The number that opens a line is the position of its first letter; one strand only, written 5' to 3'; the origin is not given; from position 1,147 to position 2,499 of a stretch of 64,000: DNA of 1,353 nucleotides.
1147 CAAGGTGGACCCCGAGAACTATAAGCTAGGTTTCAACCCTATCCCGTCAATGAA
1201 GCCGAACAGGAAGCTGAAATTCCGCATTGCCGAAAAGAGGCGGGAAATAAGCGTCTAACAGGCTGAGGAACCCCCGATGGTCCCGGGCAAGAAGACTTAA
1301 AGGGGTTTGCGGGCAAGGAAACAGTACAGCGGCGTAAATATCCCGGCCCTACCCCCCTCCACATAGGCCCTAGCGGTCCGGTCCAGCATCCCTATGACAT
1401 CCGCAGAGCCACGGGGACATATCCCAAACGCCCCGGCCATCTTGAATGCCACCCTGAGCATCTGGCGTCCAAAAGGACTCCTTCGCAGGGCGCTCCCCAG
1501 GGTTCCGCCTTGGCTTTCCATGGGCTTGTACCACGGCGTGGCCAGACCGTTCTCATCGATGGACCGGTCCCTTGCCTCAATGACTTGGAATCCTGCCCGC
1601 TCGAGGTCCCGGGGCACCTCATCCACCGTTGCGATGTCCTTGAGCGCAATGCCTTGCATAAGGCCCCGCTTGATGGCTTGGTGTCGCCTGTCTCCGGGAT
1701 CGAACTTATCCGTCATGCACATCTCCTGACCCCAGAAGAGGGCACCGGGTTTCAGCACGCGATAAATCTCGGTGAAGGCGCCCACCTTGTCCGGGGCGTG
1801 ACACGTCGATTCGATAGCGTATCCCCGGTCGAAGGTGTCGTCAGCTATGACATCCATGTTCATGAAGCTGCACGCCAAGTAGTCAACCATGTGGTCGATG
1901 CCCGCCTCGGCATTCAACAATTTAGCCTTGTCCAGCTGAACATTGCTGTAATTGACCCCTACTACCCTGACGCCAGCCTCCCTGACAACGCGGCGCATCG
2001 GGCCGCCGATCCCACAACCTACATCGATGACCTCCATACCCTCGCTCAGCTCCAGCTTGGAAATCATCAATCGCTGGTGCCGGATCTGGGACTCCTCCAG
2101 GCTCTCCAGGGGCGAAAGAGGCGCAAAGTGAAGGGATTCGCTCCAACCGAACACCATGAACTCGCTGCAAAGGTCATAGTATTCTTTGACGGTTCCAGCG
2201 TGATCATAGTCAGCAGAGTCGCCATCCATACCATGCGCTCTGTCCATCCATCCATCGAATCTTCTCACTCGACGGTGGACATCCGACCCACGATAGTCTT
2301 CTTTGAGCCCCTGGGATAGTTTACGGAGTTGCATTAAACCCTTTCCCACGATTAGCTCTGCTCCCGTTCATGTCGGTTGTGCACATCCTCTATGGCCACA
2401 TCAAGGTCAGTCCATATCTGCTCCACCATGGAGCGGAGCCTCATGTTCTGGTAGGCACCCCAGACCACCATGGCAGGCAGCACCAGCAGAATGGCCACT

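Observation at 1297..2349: Eukaryote-type sterol C-24 methyltransferase encoded in a bacterial context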

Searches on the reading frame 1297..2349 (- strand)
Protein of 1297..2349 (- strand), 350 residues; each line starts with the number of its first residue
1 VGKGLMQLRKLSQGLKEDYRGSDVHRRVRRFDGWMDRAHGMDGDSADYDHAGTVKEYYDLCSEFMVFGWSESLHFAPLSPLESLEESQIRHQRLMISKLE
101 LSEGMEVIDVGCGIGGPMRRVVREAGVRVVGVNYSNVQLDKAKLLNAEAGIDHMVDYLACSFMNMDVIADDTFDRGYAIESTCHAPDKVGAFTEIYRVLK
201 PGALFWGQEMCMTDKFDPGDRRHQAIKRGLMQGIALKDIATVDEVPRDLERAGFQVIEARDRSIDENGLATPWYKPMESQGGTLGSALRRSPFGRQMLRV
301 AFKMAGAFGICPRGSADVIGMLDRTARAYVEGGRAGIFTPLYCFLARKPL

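Call 3: search_protein_families(library=pfam, proteins=[window:1297-2349:-], max_evalue=0.001)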
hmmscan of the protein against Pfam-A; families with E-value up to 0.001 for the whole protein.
window:1297-2349:- (350 aa): 8 families
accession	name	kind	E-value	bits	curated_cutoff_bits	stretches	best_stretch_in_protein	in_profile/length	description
PF02353.26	CMAS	-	1.5e-16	61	27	1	53-259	9-215/273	Mycolic acid cyclopropane synthetase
PF08241.18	Methyltransf_11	-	8.6e-16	58.8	21.2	1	108-205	1-93/95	Methyltransferase domain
PF08498.15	Sterol_MT_C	-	2.8e-15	56.6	21.7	1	287-349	3-65/66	Sterol methyltransferase C-terminal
PF13649.12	Methyltransf_25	-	1.1e-13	52.1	27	1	107-202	1-96/97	Methyltransferase domain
PF13847.12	Methyltransf_31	-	2.3e-11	44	27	1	102-214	2-116/145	Methyltransferase domain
PF13489.12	Methyltransf_23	-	1.8e-09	38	27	1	100-258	19-163/164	Methyltransferase domain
PF08242.18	Methyltransf_12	-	1.3e-07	32.7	30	1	108-205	1-98/98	Methyltransferase domain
PF01209.24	Ubie_methyltran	-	3.8e-07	30.2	20.1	1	98-207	42-151/233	ubiE/COQ5 methyltransferase family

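Call 7: find_homologous_proteins(query=window:1297-2349:-, max_evalue=1e-10)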
Query window:1297-2349:- (350 aa): 1986 proteins with E <= 1e-10 among 5702 candidates; the best 120 are listed.
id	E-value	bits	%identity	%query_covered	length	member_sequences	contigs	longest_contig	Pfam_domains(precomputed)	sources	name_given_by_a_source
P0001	2.8e-212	722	89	100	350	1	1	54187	PF13847.13,PF13489.13,PF02353.27,PF13649.13,PF01209.25,PF08241.19,PF08242.19,PF08498.16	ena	-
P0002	6.9e-211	718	90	99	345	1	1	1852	PF13847.13,PF13489.13,PF02353.27,PF13649.13,PF01209.25,PF08241.19,PF08242.19,PF08498.16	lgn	-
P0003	9.5e-209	711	100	89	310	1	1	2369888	PF13847.13,PF13489.13,PF02353.27,PF13649.13,PF01209.25,PF08241.19,PF08242.19,PF08498.16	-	-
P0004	1.4e-199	681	85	99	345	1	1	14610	PF13847.13,PF13489.13,PF02353.27,PF13649.13,PF01209.25,PF08241.19,PF08242.19,PF08498.16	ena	-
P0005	3.1e-193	660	83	99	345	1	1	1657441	PF13847.13,PF13489.13,PF02353.27,PF13649.13,PF01209.25,PF08241.19,PF08242.19,PF08498.16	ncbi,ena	-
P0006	3.1e-182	624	83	92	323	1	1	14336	PF13847.13,PF13489.13,PF02353.27,PF13649.13,PF01209.25,PF08241.19,PF08242.19,PF08498.16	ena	-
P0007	2.8e-181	620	77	99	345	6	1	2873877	PF13847.13,PF13489.13,PF02353.27,PF13649.13,PF01209.25,PF08241.19,PF08242.19,PF08498.16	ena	-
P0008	4.0e-181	620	76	100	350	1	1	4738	PF13847.13,PF13489.13,PF02353.27,PF13649.13,PF01209.25,PF08241.19,PF08242.19,PF08498.16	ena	-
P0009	7.9e-181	619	78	99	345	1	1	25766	PF13847.13,PF13489.13,PF02353.27,PF13649.13,PF01209.25,PF08241.19,PF08242.19,PF08498.16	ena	-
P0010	1.0e-180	619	79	99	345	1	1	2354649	PF13847.13,PF13489.13,PF02353.27,PF13649.13,PF01209.25,PF08241.19,PF08242.19,PF08498.16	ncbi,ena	-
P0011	1.6e-180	618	76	100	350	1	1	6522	PF13847.13,PF13489.13,PF02353.27,PF13649.13,PF01209.25,PF08241.19,PF08242.19,PF08498.16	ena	-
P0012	1.2e-179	615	77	99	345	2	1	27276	PF13847.13,PF13489.13,PF08003.18,PF02353.27,PF13649.13,PF01209.25,PF08241.19,PF08242.19,PF08498.16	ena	-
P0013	1.6e-179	615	78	98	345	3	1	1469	PF13847.13,PF13489.13,PF02353.27,PF13649.13,PF01209.25,PF08241.19,PF08242.19,PF08498.16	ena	-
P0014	2.6e-179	614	76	99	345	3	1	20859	PF13847.13,PF13489.13,PF02353.27,PF13649.13,PF01209.25,PF08241.19,PF08242.19,PF08498.16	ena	-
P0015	1.3e-178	612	77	99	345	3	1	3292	PF13847.13,PF13489.13,PF02353.27,PF13649.13,PF01209.25,PF08241.19,PF08242.19,PF08498.16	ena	-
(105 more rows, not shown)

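Call 21: search_solved_structures(query=window:1297-2349:-, max_evalue=0.00001, show_alignments=2)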
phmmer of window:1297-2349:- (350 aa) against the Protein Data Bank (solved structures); distinct sequences matched with E-value up to 0.00001: 24.
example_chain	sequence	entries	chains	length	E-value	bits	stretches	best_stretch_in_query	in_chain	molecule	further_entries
3bus_A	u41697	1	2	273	1.3e-18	70.6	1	54-258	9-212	Methyltransferase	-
8zc8_A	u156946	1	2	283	3.3e-18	69.2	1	58-216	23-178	MitM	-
21zq_A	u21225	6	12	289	3.5e-18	69.1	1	58-216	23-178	MitM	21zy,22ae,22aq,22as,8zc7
6uv6_A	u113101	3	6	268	3.4e-16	62.6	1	81-261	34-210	D-glucose O-methyltransferase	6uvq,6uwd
4pne_A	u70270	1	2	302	1.1e-15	60.8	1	89-212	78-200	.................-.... protein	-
5gm1_A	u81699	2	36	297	3.5e-15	59.2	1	84-215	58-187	O-methylransferase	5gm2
5wp5_A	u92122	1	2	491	2.9e-12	49.7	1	95-263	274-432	Phosphomethylethanolamine N-methyltransferase 2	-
5wp4_A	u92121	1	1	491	6.1e-12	48.6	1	94-263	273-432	Phosphoethanolamine N-methyltransferase 1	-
2o57_A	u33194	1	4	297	2.1e-10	43.5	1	65-206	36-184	putative sarcosine dimethylglycine methyltransferase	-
7v6h_A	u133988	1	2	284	4.4e-10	42.5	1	93-207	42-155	Cyclopropane fatty-acyl-phospholipid synthase-like methyltransferase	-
7qos_A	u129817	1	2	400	1.3e-09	41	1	53-250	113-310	Cyclopropane-fatty-acyl-phospholipid synthase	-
1kpi_A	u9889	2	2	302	2e-09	40.3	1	53-142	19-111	CYCLOPROPANE-FATTY-ACYL-PHOSPHOLIPID SYNTHASE 2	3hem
1l1e_A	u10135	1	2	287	9.2e-09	38.1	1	50-139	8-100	mycolic acid synthase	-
4ine_A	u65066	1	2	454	3.1e-08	36.4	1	101-203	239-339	Protein PMT-2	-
1tpy_A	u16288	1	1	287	5.2e-08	35.7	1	50-138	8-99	methoxy mycolic acid synthase 2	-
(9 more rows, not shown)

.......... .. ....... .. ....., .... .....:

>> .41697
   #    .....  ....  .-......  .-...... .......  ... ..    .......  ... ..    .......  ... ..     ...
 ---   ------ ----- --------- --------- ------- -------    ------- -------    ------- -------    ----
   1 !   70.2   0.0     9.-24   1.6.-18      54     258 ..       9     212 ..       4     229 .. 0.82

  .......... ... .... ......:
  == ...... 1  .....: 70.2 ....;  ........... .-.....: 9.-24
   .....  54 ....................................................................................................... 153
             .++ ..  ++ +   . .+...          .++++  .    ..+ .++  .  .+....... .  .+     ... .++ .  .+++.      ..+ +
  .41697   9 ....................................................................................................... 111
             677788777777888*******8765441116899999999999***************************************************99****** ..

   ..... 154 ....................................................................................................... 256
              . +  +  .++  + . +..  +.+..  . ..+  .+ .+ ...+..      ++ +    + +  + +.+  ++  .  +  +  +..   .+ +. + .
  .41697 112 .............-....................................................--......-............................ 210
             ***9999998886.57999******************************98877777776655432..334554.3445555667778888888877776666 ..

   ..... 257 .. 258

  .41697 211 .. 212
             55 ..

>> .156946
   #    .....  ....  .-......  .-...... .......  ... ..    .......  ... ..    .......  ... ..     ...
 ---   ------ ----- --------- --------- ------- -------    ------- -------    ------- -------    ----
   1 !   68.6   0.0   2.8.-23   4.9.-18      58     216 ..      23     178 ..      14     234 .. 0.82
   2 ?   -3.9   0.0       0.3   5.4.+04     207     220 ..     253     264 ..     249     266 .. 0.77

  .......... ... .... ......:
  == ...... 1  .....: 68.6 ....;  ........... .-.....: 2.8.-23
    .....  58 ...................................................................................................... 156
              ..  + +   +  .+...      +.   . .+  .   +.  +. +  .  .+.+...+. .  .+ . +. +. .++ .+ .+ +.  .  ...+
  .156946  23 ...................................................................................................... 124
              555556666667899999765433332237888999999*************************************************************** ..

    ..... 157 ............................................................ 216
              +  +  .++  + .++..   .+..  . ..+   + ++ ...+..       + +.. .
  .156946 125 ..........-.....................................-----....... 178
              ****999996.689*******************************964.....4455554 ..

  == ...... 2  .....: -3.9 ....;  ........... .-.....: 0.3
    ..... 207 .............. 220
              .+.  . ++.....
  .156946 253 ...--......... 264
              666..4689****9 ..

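Call 22: find_related_loci(query=window:1297-2334:-, collection=genome_contigs, flank=10000)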
Query window:1297-2334:- (345 aa) in genome_contigs; peptide patterns used: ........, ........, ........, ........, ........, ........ (x = any residue, [..] = any of these).
348 stretches matched a pattern; 309 encode a relative of the query (tblastn E <= 1e-3); the best 80 are kept; 80 distinct loci.
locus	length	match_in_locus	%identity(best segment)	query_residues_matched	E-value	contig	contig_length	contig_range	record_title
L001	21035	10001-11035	83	1-345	0e+0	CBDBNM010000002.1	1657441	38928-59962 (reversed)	MAG: Dehalococcoidia bacterium isolate c1b9121c-b6f9-408d-bdb8-3c357fa74dc1 genome assembly, contig: contig_2, whole gen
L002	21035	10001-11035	79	1-345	0e+0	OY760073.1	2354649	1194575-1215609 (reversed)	MAG: Dehalococcoidia bacterium isolate c30765d4-caf5-4d90-88bc-dc8b2ca32de7 genome assembly, chromosome: 1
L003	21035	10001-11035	77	1-345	0e+0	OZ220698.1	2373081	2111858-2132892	MAG: Dehalococcoidia bacterium isolate 1c31877f-31fb-4be5-889e-2983ccd84c47 genome assembly, chromosome: 1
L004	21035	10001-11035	77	1-345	0e+0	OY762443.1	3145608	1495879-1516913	MAG: Dehalococcoidia bacterium isolate e17dd254-e2e4-46ca-aa76-34ed56c1cae1 genome assembly, chromosome: 1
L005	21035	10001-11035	76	1-345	0e+0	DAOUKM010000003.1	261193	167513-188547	MAG TPA_asm: Dehalococcoidia bacterium isolate S5_329 k113_1009199, whole genome shotgun sequence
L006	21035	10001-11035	77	1-345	1e-180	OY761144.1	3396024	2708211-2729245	MAG: Dehalococcoidia bacterium isolate d500c233-76a3-46e4-a508-06ea1f82037c genome assembly, chromosome: 1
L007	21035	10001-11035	76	1-345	3e-180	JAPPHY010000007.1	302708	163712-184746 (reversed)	MAG: Chloroflexota bacterium isolate RHO1_bin_9 NODE_31_length_302708_cov_11.553928, whole genome shotgun sequence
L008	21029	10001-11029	77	1-345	5e-180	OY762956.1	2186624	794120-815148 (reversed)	MAG: Dehalococcoidia bacterium isolate caf6cba7-c187-4a53-abc2-184ab5dfaca7 genome assembly, chromosome: 1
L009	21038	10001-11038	76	1-345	2e-179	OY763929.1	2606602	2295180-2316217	MAG: Dehalococcoidia bacterium isolate b8c59f79-82fb-4549-ad1a-ab6c7f2c8c82 genome assembly, chromosome: 1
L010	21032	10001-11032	75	1-344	2e-179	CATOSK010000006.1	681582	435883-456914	MAG: uncultured Dehalococcoidia bacterium isolate 8b0b6f7a-36e1-4cb0-bede-a28c8a76f2f9 genome assembly, contig: contig_6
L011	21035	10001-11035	77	1-345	6e-179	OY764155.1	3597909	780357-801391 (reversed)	MAG: Dehalococcoidia bacterium isolate 8f8fc053-1767-4988-ba26-2aa978362f9c genome assembly, chromosome: 1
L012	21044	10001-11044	75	1-345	7e-179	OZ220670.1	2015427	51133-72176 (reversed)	MAG: Dehalococcoidia bacterium isolate 3214a3e4-8eac-45e1-a090-ccf36b200536 genome assembly, chromosome: 1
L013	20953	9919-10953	75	1-345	6e-179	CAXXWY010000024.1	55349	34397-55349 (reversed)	MAG: Dehalococcoidia bacterium isolate c628f03c-5c65-4804-8986-e75590ebef27 genome assembly, contig: contig_24, whole ge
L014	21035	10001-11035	75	1-345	3e-178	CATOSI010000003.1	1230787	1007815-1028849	MAG: uncultured Dehalococcoidia bacterium isolate 741b7de0-5fbb-4305-b724-e82bd623809b genome assembly, contig: contig_3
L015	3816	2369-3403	75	1-345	0e+0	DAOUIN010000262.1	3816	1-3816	MAG TPA_asm: Dehalococcoidia bacterium isolate S25_171 k133_130257, whole genome shotgun sequence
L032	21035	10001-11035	74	1-345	7e-176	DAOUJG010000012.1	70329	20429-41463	MAG TPA_asm: Dehalococcoidia bacterium isolate S32_251 k113_3043025, whole genome shotgun sequence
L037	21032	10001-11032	76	1-344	2e-175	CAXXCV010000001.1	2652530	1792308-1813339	MAG: Dehalococcoidia bacterium isolate f314fda6-7770-4086-b832-64b1c017fe61 genome assembly, contig: contig_1, whole gen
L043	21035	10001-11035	74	1-345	8e-175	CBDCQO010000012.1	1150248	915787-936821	MAG: Dehalococcoidia bacterium isolate 69a24162-ed58-4481-bed2-2caa30729e5d genome assembly, contig: contig_12, whole ge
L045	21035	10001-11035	73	1-345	8e-175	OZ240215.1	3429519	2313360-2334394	MAG: Dehalococcoidia bacterium isolate 191162a9-6f6c-41d9-b6bf-8976c5f9f408 genome assembly, chromosome: 1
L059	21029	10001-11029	74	2-344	7e-173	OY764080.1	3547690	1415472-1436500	MAG: Chloroflexota bacterium isolate a04a8705-9522-4335-bb9c-b9bb47e5c42e genome assembly, chromosome: 1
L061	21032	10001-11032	74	1-344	2e-172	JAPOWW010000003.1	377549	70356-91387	MAG: Chloroflexota bacterium isolate COS3_bin_10 NODE_8_length_377549_cov_17.5883, whole genome shotgun sequence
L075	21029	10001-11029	74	2-344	1e-171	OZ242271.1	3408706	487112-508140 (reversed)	MAG: Chloroflexota bacterium isolate 28ccf5bf-4595-479e-bad6-f18457ce53ab genome assembly, chromosome: 1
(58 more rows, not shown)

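Call 27: search_protein_families(library=ncbifam, proteins=[window:1297-2334:-], max_evalue=0.001)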
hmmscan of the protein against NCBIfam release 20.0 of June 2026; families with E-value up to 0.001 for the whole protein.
window:1297-2334:- (345 aa): 23 families
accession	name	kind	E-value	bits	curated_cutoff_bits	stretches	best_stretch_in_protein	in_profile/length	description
NF041675.1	sarc_dimgly_tmase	equivalog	4e-18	66.3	550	1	78-258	45-219/278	sarcosine/dimethylglycine N-methyltransferase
NF040703.1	cyclopro_CfaB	exception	2.3e-13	49.7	650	1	46-199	104-260/393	C17 cyclopropane fatty acid synthase CfaB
NF008686.0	PRK11705.1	equivalog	7.6e-13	48.2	400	1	76-152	145-222/383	cyclopropane fatty acyl phospholipid synthase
NF045667.1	MTase_DVU1556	equivalog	3.2e-12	46.3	155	1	90-258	14-169/213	DVU_1556 family methyltransferase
NF040660.1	mycolic_MTase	equivalog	9.2e-12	45.1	390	1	78-141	40-103/283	cyclopropane mycolic acid synthase family methyltransferase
NF053839.1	CPFASynBruc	equivalog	2.8e-09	36.4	600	1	74-170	150-242/410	cyclopropane fatty acid synthase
NF043040.1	corrin_prot_MT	hypoth_equivalog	1.2e-07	31.4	180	1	90-200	34-145/216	corrinoid protein-associated methyltransferase CpaM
NF040539.1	AST_met_ArsM_2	exception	1.5e-07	31.5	240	1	97-262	55-218/262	putative arsinothricin biosynthesis methyltransferase ArsM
NF041536.1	ArsM_DUF2284_UU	exception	1.9e-07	29.8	575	1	95-206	73-184/459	arsenite methyltransferase/DUF2284 domain selenoprotein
NF041537.1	ArsM_AhpD_UU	exception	2.6e-07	29.7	510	1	95-211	73-189/345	arsenite methyltransferase/AhpD domain selenoprotein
TIGR01983.1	UbiG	equivalog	2.9e-07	30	102.95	1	95-199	46-148/228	bifunctional 2-polyprenyl-6-hydroxyphenol methylase/3-demethylubiquinol 3-O-methyltransferase UbiG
NF008823.0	PRK11873.1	subfamily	4.4e-07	29.7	263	1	95-256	74-230/272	arsenite methyltransferase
NF001244.0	PRK00216.1-5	equivalog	1.3e-06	27.9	216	1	88-204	38-155/236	bifunctional demethylmenaquinone methyltransferase/2-methoxy-6-polyprenyl-1,4-benzoquinol methylase UbiE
NF007610.0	PRK10258.1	equivalog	4.9e-06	26.1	342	1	85-198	29-134/251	malonyl-ACP O-methyltransferase BioC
TIGR01934.1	MenG_MenH_UbiE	subfamily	9.2e-06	25.1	158.35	1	88-201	29-140/223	ubiquinone/menaquinone biosynthesis methyltransferase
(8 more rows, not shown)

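Call 31: find_related_loci(query=window:1297-2334:-, collection=metagenome_contigs, flank=4000)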
Query window:1297-2334:- (345 aa) in metagenome_contigs; peptide patterns used: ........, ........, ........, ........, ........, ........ (x = any residue, [..] = any of these).
78 stretches matched a pattern; 32 encode a relative of the query (tblastn E <= 1e-3); 32 distinct loci.
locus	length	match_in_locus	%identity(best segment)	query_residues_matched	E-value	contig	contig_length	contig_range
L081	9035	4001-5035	73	1-345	1e-176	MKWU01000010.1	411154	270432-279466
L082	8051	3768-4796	74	2-344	1e-173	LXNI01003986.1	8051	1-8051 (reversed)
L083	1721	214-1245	73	2-345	0e+0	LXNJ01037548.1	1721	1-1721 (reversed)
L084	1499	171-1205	72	1-345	0e+0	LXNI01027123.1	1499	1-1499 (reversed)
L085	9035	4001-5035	69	1-345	8e-166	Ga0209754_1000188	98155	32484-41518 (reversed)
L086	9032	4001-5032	69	1-345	7e-164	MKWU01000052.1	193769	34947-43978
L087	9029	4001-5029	70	1-344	3e-164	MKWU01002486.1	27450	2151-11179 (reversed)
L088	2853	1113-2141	69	1-344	1e-171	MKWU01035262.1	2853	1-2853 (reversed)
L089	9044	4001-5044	68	1-345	2e-161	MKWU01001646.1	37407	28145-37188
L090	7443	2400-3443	68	1-345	2e-161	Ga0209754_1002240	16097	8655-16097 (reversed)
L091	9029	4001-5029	69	1-344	4e-160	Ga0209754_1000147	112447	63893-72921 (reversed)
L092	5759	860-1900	71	1-345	9e-161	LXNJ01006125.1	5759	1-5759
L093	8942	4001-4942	75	1-314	2e-159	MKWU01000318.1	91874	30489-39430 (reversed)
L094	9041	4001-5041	67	1-345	1e-157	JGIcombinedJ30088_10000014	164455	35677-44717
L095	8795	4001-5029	67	1-344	7e-156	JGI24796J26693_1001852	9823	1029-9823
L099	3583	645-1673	67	2-345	2e-153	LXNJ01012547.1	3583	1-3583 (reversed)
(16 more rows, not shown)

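Call 41: search_protein_families(library=pfam, proteins=[L002:11081-13120:-, L032:13179-14567:-, L099:657-1886:-, L059:18740-19879:+, L013:17881-19671:+, L075:5075-6547:-, L043:13250-14065:-, L004:11065-12291:-, L037:7069-10023:-, L045:5162-8221:-], max_evalue=0.0001)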
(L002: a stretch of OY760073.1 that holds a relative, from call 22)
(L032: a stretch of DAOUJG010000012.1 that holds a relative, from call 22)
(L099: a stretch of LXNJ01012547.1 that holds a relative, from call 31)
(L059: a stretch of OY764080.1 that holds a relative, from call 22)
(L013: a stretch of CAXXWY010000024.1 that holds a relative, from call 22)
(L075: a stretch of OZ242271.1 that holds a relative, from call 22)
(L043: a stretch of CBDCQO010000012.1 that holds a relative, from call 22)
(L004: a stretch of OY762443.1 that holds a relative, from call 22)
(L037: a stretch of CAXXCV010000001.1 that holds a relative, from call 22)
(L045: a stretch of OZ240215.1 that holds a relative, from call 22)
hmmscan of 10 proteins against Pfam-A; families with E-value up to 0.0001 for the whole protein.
L002:11081-13120:- (679 aa): 2 families
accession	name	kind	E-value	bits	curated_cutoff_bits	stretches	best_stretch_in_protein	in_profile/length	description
PF00067.27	p450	-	1.2e-36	127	22.8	1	253-653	19-444/462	Cytochrome P450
PF05719.16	GPP34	-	2.9e-26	93.2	29.1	1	19-220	1-199/201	Golgi phosphoprotein 3 (GPP34)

L032:13179-14567:- (462 aa): 4 families
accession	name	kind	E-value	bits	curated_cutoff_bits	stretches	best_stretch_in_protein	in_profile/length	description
PF01593.30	Amino_oxidase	-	7e-18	65.6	19.8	1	20-276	1-260/443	Flavin containing amine oxidoreductase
PF13450.12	NAD_binding_8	-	2.5e-12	47.3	21.9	1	15-86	1-66/68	NAD(P)-binding Rossmann-like domain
PF01266.30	DAO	-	9.7e-07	29.1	27.9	1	12-49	1-37/353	FAD dependent oxidoreductase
PF13454.12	NAD_binding_9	-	2.3e-05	24.8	21.8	0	14-54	1-43/155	FAD-NAD(P)-binding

L099:657-1886:- (409 aa): 0 families

L059:18740-19879:+ (379 aa): 1 family
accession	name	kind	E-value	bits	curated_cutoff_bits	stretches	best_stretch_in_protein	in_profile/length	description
PF01222.22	ERG4_ERG24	-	1.3e-37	130.1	27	1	27-379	76-432/432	Ergosterol biosynthesis ERG4/ERG24 family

L013:17881-19671:+ (596 aa): 3 families
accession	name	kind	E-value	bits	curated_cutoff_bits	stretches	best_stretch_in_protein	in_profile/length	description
PF00587.30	tRNA-synt_2b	-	2e-49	168.5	29.3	1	273-479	6-179/179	tRNA synthetase class II core domain (G, H, P, S and T)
PF03129.25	HGTP_anticodon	-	4.5e-26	91.3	21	1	491-580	1-93/94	Anticodon binding domain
PF07973.19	tRNA_SAD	-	8.1e-16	58.2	24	1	119-167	2-44/44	Threonyl and Alanyl tRNA synthetase second additional domain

L075:5075-6547:- (490 aa): 2 families
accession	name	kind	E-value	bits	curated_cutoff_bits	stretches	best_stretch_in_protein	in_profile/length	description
PF01979.26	Amidohydro_1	-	1.7e-33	116.8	25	1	84-449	1-345/345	Amidohydrolase family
PF07969.17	Amidohydro_3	-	9.2e-20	72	29.7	1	234-450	255-472/472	Amidohydrolase family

L043:13250-14065:- (271 aa): 1 family
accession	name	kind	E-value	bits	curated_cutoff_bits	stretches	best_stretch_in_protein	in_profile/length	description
PF03070.21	TENA_THI-4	-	4.7e-15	56.4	22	1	35-184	12-144/210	TENA/THI-4/PQQC family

L004:11065-12291:- (408 aa): 0 families

L037:7069-10023:- (984 aa): 2 families
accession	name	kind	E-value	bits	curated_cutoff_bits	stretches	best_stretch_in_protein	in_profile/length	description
PF01909.29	NTP_transf_2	-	2.1e-12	47.7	21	1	876-933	9-70/93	Nucleotidyltransferase domain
PF18765.7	Polbeta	-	1.7e-08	35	26.9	1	874-967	6-92/93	Polymerase beta, Nucleotidyltransferase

L045:5162-8221:- (1019 aa): 8 families
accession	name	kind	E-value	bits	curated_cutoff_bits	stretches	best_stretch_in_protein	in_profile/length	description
PF01571.26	GCV_T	-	2.1e-69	234.1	25.6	1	636-900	2-254/255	Aminomethyltransferase folate-binding domain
PF17806.6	SO_alpha_A3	-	8.3e-27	93.8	23.1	1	537-620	2-85/87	Sarcosine oxidase A3 domain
PF13510.11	Fer2_4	-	1.4e-21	76.8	22.8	1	33-117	2-81/82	2Fe-2S iron-sulfur cluster binding domain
PF08669.17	GCV_T_C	-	1.9e-18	66.6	25.9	1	925-1011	1-80/80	Glycine cleavage T-protein C-terminal barrel domain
PF07992.20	Pyr_redox_2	-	1.3e-08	35.1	26.1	1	186-451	2-251/291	Pyridine nucleotide-disulphide oxidoreductase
PF13738.12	Pyr_redox_3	-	6.8e-08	32.5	30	0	294-369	123-195/305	Pyridine nucleotide-disulphide oxidoreductase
PF12831.13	FAD_oxidored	-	1.4e-07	31.6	27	1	186-232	1-48/416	FAD dependent oxidoreductase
PF00890.30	FAD_binding_2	-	6.7e-07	29.3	20.4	1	186-232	1-47/414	FAD binding domain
